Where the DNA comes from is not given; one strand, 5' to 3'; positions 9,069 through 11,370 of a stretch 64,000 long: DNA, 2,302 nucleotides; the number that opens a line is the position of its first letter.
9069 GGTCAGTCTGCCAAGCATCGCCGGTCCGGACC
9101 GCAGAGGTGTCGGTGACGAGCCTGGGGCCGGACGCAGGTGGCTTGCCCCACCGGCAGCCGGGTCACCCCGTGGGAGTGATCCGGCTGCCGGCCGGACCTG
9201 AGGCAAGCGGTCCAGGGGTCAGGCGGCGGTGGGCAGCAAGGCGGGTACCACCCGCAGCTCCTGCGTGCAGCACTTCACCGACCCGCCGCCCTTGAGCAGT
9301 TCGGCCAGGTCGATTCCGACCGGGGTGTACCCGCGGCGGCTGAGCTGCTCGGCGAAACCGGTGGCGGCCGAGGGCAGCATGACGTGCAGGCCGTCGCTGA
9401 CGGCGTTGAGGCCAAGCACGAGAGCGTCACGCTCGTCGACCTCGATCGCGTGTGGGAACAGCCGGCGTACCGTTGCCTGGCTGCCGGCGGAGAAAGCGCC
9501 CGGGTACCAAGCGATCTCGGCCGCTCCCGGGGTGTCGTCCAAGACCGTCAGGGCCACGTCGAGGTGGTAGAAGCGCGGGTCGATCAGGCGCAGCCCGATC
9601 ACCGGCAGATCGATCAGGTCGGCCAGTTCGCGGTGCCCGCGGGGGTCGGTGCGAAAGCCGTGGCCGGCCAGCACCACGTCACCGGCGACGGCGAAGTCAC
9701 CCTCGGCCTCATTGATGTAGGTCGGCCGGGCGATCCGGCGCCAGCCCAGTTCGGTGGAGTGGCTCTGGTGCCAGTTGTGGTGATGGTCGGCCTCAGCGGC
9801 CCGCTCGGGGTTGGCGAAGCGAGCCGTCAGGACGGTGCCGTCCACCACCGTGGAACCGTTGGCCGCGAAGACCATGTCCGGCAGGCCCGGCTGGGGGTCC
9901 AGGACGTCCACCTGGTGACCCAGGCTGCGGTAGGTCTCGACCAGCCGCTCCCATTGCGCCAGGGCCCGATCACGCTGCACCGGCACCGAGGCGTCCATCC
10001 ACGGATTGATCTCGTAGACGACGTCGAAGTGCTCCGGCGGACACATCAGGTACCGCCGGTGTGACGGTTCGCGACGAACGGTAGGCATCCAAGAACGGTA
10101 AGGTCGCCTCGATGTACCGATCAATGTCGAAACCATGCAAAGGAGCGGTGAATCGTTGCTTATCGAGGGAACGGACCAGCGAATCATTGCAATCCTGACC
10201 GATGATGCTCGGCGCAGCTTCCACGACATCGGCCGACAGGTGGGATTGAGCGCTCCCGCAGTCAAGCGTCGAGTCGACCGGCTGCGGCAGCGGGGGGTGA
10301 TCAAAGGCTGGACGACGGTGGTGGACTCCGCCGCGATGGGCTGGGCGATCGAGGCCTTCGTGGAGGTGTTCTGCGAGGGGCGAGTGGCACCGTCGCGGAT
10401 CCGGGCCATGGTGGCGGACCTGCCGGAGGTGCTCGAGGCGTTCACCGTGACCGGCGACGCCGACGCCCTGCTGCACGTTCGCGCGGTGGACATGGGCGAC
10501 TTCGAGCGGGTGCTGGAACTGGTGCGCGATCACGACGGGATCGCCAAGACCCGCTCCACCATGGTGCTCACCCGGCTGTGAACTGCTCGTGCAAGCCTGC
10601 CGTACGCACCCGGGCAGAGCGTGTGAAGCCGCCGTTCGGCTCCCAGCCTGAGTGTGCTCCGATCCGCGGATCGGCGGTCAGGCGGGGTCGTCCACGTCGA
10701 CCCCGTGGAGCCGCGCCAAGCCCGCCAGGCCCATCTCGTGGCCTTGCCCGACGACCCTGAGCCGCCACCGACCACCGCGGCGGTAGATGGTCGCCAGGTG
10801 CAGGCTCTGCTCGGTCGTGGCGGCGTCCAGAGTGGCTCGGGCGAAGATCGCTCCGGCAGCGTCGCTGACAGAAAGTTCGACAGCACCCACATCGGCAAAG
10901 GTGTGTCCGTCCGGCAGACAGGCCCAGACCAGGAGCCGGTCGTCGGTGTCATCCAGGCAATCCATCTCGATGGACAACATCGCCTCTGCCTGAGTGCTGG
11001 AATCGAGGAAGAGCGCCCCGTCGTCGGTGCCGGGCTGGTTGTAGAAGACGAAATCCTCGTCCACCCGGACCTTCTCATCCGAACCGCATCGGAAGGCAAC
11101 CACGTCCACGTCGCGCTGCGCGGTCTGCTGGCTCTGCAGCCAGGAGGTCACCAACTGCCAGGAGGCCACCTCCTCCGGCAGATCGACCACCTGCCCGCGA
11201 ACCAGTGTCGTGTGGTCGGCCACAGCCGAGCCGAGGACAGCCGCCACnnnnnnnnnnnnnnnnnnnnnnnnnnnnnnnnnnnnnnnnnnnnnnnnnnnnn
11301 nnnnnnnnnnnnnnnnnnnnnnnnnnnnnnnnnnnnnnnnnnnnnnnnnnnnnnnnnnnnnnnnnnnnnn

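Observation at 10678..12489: DnaQ-like DEDDh exonuclease fused to two BRCT-like domains and a C-terminal TerD domain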

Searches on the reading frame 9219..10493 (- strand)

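Call 50: search_protein_families(library=pfam, proteins=[window:9219-10493:-], max_evalue=0.001)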
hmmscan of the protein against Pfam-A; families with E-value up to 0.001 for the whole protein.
window:9219-10493:- (424 aa): 1 family
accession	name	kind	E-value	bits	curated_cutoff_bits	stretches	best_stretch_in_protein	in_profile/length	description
PF19420.4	DDAH_eukar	-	6.7e-12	45.7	23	1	168-317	19-184/291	N,N dimethylarginine dimethylhydrolase, eukaryotic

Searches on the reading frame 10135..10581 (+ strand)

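Call 50: search_protein_families(library=pfam, proteins=[window:10135-10581:+], max_evalue=0.001)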
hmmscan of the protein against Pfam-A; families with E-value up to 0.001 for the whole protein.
window:10135-10581:+ (148 aa): 5 families
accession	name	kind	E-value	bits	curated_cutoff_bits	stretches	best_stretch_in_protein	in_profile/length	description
PF01037.27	AsnC_trans_reg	-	1.3e-16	60.7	25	1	76-146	1-72/73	Lrp/AsnC ligand binding domain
PF13404.12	HTH_AsnC-type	-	1.8e-15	56.9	27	1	13-51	4-42/42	AsnC-type helix-turn-helix domain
PF13412.12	HTH_24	-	6.5e-13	48.5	21.9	1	12-57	3-48/48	Winged helix-turn-helix DNA-binding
PF22451.2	NirdL-like_HTH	-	0.00067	19.6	27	0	29-56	19-46/47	Siroheme decarboxylase NirDL-like HTH domain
PF12802.13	MarR_2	-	0.00092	19.8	27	0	16-56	9-50/61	MarR family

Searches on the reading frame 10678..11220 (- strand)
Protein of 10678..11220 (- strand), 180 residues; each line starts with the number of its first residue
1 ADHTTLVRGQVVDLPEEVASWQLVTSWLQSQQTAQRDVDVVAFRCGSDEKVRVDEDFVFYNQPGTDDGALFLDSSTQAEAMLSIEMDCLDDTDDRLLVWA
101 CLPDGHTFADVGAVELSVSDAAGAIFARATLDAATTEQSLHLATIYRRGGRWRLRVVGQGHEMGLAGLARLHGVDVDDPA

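Call 22: search_solved_structures(query=window:10678-11220:-, max_evalue=1, show_alignments=2)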
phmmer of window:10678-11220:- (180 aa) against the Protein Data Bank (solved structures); distinct sequences matched with E-value up to 1: 2.
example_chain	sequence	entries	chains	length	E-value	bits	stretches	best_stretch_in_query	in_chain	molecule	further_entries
2kxt_A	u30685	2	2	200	4e-13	52.4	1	30-175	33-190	Tellurite resistance protein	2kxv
3ibz_A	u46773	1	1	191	9.3e-10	41.5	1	33-176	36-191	Putative tellurium resistant like protein TerD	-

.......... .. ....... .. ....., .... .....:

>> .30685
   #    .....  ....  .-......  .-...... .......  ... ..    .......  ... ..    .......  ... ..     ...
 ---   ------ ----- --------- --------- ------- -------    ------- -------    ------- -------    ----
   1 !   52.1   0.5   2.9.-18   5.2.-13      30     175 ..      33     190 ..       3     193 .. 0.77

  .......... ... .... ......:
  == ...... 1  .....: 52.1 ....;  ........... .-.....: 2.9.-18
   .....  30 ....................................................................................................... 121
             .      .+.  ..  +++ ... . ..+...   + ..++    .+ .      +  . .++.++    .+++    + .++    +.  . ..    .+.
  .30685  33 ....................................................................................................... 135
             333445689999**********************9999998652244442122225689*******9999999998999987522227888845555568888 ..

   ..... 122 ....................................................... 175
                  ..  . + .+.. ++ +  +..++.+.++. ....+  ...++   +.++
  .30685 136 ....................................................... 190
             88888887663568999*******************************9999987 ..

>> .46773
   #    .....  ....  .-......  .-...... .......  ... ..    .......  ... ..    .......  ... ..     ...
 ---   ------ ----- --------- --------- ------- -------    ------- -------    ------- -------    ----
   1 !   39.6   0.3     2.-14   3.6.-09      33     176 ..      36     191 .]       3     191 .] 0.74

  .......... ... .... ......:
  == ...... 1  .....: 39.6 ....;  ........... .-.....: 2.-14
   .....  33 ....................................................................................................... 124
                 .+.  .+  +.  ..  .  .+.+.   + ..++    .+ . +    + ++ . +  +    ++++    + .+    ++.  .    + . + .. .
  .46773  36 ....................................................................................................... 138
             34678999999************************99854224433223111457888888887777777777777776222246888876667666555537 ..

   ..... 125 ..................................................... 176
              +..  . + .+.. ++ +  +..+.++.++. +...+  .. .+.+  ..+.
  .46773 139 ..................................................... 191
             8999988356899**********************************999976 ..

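Call 54: search_protein_families(library=padloc, proteins=[window:10681-11220:-], max_evalue=0.01)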
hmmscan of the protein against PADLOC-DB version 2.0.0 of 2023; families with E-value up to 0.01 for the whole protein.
window:10681-11220:- (180 aa): 0 families
